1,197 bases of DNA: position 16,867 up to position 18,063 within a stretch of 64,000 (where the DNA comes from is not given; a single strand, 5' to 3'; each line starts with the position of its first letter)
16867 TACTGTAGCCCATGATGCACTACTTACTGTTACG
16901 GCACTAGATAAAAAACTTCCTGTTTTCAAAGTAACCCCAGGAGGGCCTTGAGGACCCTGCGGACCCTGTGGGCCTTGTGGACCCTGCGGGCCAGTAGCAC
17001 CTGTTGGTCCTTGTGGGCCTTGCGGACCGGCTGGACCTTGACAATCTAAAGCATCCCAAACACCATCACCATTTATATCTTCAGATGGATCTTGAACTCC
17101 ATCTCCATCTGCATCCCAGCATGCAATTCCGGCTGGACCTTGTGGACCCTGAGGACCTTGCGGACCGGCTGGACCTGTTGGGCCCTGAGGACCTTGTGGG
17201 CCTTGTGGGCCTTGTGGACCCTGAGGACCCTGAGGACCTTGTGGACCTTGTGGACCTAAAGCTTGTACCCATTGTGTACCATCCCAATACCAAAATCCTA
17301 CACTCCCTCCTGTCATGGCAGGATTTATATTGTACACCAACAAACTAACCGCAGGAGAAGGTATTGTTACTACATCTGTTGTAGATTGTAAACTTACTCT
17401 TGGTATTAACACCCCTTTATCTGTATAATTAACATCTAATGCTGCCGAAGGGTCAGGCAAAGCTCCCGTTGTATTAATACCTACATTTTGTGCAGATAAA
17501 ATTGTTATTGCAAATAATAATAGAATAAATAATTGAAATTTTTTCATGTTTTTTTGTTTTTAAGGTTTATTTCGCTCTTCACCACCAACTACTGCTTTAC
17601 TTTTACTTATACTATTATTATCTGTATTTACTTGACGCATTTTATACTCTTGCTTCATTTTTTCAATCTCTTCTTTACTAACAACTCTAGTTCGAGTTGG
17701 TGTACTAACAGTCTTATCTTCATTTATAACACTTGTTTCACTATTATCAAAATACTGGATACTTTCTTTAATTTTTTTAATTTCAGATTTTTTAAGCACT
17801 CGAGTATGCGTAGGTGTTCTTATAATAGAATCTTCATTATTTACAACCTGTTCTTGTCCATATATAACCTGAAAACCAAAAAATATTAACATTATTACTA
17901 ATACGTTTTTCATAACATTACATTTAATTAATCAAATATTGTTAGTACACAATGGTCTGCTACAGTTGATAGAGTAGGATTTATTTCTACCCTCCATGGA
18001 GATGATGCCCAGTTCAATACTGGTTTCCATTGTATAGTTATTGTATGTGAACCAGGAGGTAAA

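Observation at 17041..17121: Cys-flanked double thrombospondin-type-3-like Ca-binding knot in the middle of a collagen rod (second copy at 18774-18854)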

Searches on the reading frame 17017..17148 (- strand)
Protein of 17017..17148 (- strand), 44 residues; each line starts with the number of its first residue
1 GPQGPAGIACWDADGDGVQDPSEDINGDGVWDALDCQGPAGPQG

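Call 7: search_protein_families(library=pfam, proteins=[window:17023-17139:-], max_evalue=10)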
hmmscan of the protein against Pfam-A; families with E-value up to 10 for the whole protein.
seq(39 aa): 4 families
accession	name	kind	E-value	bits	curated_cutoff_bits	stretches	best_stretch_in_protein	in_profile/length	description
PF00404.24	Dockerin_1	-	0.06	14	22.9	1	21-32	3-14/57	Dockerin type I domain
PF20615.3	DUF6802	-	0.094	13.2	27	1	15-34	29-48/102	Family of unknown function (DUF6802)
PF02412.23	TSP_3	-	0.21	11.8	25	2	9-17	15-23/36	Thrombospondin type 3 repeat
PF13202.12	EF-hand_5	-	0.27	11.2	25.9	1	9-15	9-15/25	EF hand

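Call 8: search_solved_structures(query=window:17023-17139:-, max_evalue=10, show_alignments=5)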
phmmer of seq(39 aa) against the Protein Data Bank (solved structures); distinct sequences matched with E-value up to 10: 1.
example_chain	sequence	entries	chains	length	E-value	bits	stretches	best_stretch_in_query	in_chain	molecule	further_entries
9n2d_D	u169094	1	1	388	0.19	15.8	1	8-28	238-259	Bam M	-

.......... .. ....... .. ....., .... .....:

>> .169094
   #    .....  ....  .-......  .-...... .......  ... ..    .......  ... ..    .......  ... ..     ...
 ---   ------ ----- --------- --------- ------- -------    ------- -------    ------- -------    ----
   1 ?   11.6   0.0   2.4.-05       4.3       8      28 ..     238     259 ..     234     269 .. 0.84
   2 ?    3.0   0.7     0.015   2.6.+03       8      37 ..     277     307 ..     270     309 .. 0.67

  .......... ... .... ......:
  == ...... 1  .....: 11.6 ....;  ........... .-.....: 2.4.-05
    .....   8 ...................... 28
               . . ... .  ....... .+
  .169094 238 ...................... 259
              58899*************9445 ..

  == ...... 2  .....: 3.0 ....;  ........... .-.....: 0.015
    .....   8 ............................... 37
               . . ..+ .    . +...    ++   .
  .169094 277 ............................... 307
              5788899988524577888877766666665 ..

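Call 10: find_homologous_proteins(query=window:17017-17148:-, max_evalue=0.01)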
Query seq(44 aa): no candidate shares three 5-residue words with the query. No homologue found.

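Call 26: search_solved_structures(query=A1, max_evalue=10, show_alignments=5)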
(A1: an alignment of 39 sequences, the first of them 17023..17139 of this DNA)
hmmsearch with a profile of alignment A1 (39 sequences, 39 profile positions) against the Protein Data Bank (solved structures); distinct sequences matched with E-value up to 10: 16.
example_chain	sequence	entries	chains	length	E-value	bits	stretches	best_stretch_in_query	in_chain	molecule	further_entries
9n2d_D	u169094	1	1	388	0.011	18.6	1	9-28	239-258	Bam M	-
6sjx_A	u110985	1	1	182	0.075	15.9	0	9-20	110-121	Iron-regulated protein FrpC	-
3ul4_B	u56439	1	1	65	0.088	15.7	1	21-33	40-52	Cellulosome enzyme, dockerin type I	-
6sjw_A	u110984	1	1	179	0.14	15.1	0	9-20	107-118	Iron-regulated protein FrpC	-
2y3n_B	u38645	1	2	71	0.16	14.9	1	21-32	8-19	CELLULOSOMAL FAMILY-48 PROCESSIVE GLYCOSIDE HYDROLASE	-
4fl4_A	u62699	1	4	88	0.22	14.4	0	16-32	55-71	Glycoside hydrolase family 9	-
3nqx_A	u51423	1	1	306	0.47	13.4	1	8-25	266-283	Secreted metalloprotease Mcp02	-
2vn5_B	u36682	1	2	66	1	12.3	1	21-35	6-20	ENDOGLUCANASE A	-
6kg9_A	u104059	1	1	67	1.7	11.6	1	16-32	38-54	And cellulose-binding endoglucanase family 9 CelL ortholog dockerin domain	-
1daq_A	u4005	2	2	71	1.9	11.4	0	21-32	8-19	ENDOGLUCANASE SS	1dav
2mte_A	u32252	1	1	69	2.2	11.2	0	21-32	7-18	Cellulose 1,4-beta-cellobiosidase (reducing end) CelS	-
4zcu_A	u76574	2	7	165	2.6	11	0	21-30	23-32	Calcium-binding mitochondrial carrier protein SCaMC-1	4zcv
3nqy_B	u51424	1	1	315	3.4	10.6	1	8-25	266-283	Secreted metalloprotease Mcp02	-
3nqz_B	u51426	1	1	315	3.4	10.6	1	8-25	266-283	Secreted metalloprotease Mcp02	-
4n5x_A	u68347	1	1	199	5.2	10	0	21-30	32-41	Calcium-binding mitochondrial carrier protein SCaMC-1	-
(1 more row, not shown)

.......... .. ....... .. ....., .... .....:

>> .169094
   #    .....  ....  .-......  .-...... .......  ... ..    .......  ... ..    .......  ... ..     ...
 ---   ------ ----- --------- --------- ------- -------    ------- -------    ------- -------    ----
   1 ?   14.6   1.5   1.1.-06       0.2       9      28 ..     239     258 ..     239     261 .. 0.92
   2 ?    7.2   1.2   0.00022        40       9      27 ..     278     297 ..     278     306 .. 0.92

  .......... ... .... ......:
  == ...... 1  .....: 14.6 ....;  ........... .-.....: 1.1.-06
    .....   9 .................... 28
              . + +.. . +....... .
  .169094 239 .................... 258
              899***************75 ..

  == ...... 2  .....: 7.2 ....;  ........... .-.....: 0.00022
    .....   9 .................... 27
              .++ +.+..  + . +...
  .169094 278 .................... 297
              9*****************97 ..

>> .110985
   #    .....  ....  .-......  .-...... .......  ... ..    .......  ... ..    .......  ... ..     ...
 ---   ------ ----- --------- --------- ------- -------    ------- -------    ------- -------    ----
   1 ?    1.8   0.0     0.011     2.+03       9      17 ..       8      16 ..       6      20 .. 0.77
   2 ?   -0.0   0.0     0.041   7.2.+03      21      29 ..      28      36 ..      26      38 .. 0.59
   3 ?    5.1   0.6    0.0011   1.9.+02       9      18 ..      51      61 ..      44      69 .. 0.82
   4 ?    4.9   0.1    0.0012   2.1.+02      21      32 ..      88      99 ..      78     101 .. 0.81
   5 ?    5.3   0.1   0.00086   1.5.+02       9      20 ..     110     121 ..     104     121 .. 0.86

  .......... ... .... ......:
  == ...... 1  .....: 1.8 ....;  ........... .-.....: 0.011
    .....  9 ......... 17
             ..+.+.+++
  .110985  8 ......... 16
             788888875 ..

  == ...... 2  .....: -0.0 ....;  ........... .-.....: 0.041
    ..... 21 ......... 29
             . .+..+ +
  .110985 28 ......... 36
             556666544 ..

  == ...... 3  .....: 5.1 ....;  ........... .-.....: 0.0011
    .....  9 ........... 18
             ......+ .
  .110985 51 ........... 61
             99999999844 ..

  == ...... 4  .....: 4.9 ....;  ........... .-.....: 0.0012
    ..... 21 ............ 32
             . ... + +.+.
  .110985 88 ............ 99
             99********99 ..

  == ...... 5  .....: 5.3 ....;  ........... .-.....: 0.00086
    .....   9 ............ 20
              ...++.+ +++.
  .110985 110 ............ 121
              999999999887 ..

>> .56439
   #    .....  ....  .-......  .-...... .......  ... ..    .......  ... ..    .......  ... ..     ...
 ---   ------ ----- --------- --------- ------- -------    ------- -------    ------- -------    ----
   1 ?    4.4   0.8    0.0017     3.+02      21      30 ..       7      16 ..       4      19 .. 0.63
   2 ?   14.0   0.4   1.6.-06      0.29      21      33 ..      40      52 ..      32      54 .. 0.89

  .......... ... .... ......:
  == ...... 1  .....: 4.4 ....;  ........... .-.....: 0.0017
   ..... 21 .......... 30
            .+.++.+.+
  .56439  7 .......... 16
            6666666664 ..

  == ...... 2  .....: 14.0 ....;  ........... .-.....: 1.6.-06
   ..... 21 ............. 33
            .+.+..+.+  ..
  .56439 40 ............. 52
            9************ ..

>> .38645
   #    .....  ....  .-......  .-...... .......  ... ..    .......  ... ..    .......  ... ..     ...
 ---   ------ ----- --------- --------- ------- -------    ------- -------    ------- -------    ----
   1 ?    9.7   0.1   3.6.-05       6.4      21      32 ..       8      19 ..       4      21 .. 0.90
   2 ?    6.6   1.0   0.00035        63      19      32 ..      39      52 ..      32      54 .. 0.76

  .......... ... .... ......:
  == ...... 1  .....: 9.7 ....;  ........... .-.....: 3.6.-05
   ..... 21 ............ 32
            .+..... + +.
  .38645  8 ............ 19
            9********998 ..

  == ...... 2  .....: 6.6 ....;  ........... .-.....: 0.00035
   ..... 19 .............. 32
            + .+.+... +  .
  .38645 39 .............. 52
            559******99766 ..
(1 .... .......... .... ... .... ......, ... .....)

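Call 32: search_protein_representatives(alignment_id=A1)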
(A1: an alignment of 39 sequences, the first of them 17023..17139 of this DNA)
Query: 39 sequences, 39 profile positions. Proteins with E-value up to 0.001 (for the whole library): 2375; up to 1e-10: 1121; up to 1e-30: 164. The best 150 are listed.
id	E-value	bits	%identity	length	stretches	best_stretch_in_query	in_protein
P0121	3.0e-260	855.7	-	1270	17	1-39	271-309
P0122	4.1e-142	477.6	-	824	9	1-38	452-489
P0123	7.3e-133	448.0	-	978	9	1-38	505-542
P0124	2.0e-122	414.6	-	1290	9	1-39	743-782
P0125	1.1e-121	412.2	-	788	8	2-38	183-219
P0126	8.2e-121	409.5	-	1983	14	3-39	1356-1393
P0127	2.0e-120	408.2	-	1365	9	3-39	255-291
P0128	1.5e-117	399.1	-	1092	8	1-39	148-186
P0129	2.5e-110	375.9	-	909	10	3-39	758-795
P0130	3.0e-108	369.3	-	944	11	1-38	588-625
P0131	9.9e-107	364.4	-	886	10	1-38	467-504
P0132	2.0e-106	363.4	-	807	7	1-39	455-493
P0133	3.0e-106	362.9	-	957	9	1-38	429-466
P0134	3.2e-102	350.0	-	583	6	1-38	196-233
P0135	2.8e-100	343.8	-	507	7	1-39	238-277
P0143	1.8e-79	277.2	-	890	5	1-38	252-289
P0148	2.7e-70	247.8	-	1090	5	1-38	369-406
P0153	4.4e-63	224.7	-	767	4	2-38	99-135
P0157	5.2e-62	221.3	-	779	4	1-38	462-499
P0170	5.9e-54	195.5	-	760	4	1-39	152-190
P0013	3.5e-34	132.2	-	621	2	1-39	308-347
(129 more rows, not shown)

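Call 34: predict_structure(alignment_id=A1)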
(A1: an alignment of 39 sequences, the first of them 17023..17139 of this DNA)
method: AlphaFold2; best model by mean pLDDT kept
length: 39 residues; sequences in the alignment: 39
mean_pLDDT: 80.6   pTM: 0.52
mean pLDDT of the five models: 80.6, 80.5, 79.8, 79.7, 76.5
residues with pLDDT >= 90: 13; 70-90: 16; 50-70: 8; < 50: 2
segments of 3 or more residues with pLDDT < 50: none
pLDDT, mean of each block of 10 residues (from residue 1): 68 90 90 73
secondary structure, 60 per line:
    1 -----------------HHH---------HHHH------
elements in order: H30-33

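Call 37: fold_search(model_id=the predicted structure, library=pdb)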
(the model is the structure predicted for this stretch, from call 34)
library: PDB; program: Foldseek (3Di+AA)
matches with E <= 10: 1; with E <= 0.001: 0
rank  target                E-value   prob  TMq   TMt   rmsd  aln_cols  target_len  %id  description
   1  4fl4_G                9.3e+00  0.03  0.33  0.20   0.8        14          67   36  Scaffoldin conformation and dynamics revealed by a ternary complex from the Clostridium thermocellum cellulosome (released 2012-06-27)

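Call 52: search_protein_families(library=pfam, proteins=[P0121, P0122, P0124, P0128, P0134, P0157, P0143, P0148, P0153, P0170], max_evalue=0.001)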
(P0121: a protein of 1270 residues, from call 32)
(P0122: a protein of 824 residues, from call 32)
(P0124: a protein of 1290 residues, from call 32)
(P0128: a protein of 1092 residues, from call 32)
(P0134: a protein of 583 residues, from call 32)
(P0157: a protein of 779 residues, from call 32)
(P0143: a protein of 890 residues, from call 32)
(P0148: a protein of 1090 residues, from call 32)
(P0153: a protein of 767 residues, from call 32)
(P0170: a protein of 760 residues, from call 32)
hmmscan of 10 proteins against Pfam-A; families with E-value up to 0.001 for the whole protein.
P0121 (1270 aa): 1 family
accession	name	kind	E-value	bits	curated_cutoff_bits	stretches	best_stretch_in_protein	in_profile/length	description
PF01391.23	Collagen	-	7.6e-16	58.1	27.2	1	250-274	31-55/60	Collagen triple helix repeat (20 copies)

P0122 (824 aa): 2 families
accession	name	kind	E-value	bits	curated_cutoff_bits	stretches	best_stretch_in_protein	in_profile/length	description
PF01391.23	Collagen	-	4e-39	132.6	27.2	5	354-398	3-47/60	Collagen triple helix repeat (20 copies)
PF13884.11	Peptidase_S74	-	1.5e-07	32.1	22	1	695-747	1-54/58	Chaperone of endosialidase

P0124 (1290 aa): 1 family
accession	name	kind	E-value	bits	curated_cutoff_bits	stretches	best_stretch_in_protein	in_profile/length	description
PF01391.23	Collagen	-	1.9e-25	88.9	27.2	1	663-690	19-46/60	Collagen triple helix repeat (20 copies)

P0128 (1092 aa): 2 families
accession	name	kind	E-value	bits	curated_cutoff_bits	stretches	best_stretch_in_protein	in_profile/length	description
PF01391.23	Collagen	-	9.2e-10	38.6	27.2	1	222-270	4-52/60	Collagen triple helix repeat (20 copies)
PF00404.24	Dockerin_1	-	1.9e-08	34.8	22.9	0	317-363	2-51/57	Dockerin type I domain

P0134 (583 aa): 4 families
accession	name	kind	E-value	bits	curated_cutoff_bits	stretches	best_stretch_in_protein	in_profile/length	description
PF01391.23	Collagen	-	1.1e-15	57.5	27.2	0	135-150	31-46/60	Collagen triple helix repeat (20 copies)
PF13516.12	LRR_6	-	4.4e-09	36.2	23.4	0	393-406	5-18/24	Leucine Rich repeat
PF00404.24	Dockerin_1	-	1.2e-05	25.8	22.9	0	166-179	2-15/57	Dockerin type I domain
PF02369.22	Big_1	-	0.00087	19.8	34.9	0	17-81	9-66/93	Bacterial Ig-like domain (group 1)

P0157 (779 aa): 2 families
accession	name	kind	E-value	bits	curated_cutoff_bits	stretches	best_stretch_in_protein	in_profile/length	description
PF14312.12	FG-GAP_2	-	4e-36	123.4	23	3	40-76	13-49/49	FG-GAP repeat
PF01391.23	Collagen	-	2.6e-21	75.6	27.2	3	511-568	1-58/60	Collagen triple helix repeat (20 copies)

P0143 (890 aa): 1 family
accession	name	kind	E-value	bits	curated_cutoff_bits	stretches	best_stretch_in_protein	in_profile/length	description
PF01391.23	Collagen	-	1.4e-24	86.1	27.2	2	286-334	7-55/60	Collagen triple helix repeat (20 copies)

P0148 (1090 aa): 2 families
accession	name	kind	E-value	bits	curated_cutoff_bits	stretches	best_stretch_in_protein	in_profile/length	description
PF01391.23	Collagen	-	5.7e-35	119.3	27.2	5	467-521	4-58/60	Collagen triple helix repeat (20 copies)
PF13884.11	Peptidase_S74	-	6.5e-16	58.8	22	1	957-1016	1-57/58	Chaperone of endosialidase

P0153 (767 aa): 1 family
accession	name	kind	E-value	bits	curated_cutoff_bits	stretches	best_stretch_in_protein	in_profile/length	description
PF01391.23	Collagen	-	2.8e-21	75.4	27.2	3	132-180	1-49/60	Collagen triple helix repeat (20 copies)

P0170 (760 aa): 2 families
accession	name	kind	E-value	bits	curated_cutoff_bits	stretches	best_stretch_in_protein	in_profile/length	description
PF01391.23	Collagen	-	3.9e-18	65.4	27.2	3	201-256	4-59/60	Collagen triple helix repeat (20 copies)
PF00404.24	Dockerin_1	-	5.8e-05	23.6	22.9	0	79-135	2-49/57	Dockerin type I domain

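Call 53: search_protein_families(library=pfam, alignment_id=A1, max_evalue=1)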
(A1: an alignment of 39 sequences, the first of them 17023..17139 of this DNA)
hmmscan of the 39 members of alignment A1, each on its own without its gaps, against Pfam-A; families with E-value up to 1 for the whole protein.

A. member 1, window:17023-17139:- (39 aa): 4 families
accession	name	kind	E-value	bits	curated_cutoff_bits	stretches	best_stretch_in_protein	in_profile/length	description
PF00404.24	Dockerin_1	-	0.06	14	22.9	1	21-32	3-14/57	Dockerin type I domain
PF20615.3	DUF6802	-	0.094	13.2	27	1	15-34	29-48/102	Family of unknown function (DUF6802)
PF02412.23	TSP_3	-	0.21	11.8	25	0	9-17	15-23/36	Thrombospondin type 3 repeat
PF13202.12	EF-hand_5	-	0.27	11.2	25.9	0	9-15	9-15/25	EF hand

B. families by the number of members that match (of 39 scanned): 11 families
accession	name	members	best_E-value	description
PF00404.24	Dockerin_1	24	0.00036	Dockerin type I domain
PF01839.29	FG-GAP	17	4e-05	FG-GAP repeat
PF13202.12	EF-hand_5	12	0.005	EF hand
PF02412.23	TSP_3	8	0.0031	Thrombospondin type 3 repeat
PF00036.39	EF-hand_1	6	0.016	EF hand domain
PF00066.22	Notch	6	0.13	LNR domain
PF13517.12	FG-GAP_3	5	0.005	FG-GAP-like repeat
PF13405.12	EF-hand_6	5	0.044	EF-hand domain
PF20615.3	DUF6802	2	0.094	Family of unknown function (DUF6802)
PF18884.5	TSP3_bac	1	0.039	Bacterial TSP3 repeat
PF04010.18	DUF357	1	0.078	Protein of unknown function (DUF357)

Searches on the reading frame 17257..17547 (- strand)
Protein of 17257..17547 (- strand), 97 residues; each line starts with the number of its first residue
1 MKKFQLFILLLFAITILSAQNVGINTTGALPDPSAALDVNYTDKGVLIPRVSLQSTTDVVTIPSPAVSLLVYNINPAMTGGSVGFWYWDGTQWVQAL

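Call 7: search_protein_families(library=pfam, proteins=[window:17257-17547:-], max_evalue=10)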
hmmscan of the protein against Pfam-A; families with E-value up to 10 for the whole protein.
seq(97 aa): 1 family
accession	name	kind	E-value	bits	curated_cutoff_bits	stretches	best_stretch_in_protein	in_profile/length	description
PF10708.14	DUF2510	-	1.1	9.5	24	1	87-96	16-25/35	Protein of unknown function (DUF2510)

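Call 74: search_solved_structures(query=window:17257-17490:-, max_evalue=10, show_alignments=2)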
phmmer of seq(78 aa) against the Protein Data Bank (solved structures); distinct sequences matched with E-value up to 10: 1.
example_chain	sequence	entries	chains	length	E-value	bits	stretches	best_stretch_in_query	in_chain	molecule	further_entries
3zw0_A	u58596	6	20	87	8.8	10.1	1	51-76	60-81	BAMBL LECTIN | bacterial lectin from Burkholderia ambifaria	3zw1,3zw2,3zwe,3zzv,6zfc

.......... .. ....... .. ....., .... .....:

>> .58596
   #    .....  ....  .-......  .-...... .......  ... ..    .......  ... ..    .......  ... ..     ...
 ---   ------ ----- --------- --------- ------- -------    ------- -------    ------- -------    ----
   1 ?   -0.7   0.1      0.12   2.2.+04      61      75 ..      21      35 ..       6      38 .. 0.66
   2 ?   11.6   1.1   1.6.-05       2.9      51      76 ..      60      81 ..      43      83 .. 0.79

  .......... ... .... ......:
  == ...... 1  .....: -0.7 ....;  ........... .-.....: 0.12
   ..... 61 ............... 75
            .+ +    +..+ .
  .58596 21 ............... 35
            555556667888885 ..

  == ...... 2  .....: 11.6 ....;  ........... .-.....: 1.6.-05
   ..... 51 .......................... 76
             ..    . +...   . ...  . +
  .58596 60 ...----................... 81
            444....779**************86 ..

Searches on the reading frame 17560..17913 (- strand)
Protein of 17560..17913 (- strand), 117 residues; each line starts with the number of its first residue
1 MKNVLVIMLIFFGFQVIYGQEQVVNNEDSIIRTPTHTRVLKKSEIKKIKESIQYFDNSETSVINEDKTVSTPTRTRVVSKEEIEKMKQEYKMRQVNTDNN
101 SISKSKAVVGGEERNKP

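Call 6: search_protein_families(library=pfam, proteins=[window:17560-17913:-], max_evalue=1)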
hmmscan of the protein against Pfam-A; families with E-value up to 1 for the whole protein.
window:17560-17913:- (117 aa): 3 families
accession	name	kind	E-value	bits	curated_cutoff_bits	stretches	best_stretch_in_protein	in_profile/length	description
PF00410.24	Ribosomal_S8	-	0.045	14.2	24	1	44-107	50-112/126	Ribosomal protein S8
PF01230.28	HIT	-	0.17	13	21.5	0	15-64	7-45/98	HIT domain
PF17833.7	pre-PUA_NIP7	-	0.2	12.4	23.1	1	38-80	2-46/80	NIP7/UPF0113, pre-PUA domain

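Call 28: search_protein_families(library=ncbifam, proteins=[window:17560-17913:-], max_evalue=0.1)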
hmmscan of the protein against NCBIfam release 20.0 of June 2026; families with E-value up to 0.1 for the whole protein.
window:17560-17913:- (117 aa): 1 family
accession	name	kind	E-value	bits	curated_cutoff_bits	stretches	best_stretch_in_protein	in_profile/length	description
NF001109.0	PRK00136.1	equivalog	0.0044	16.9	119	1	41-111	53-124/131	30S ribosomal protein S8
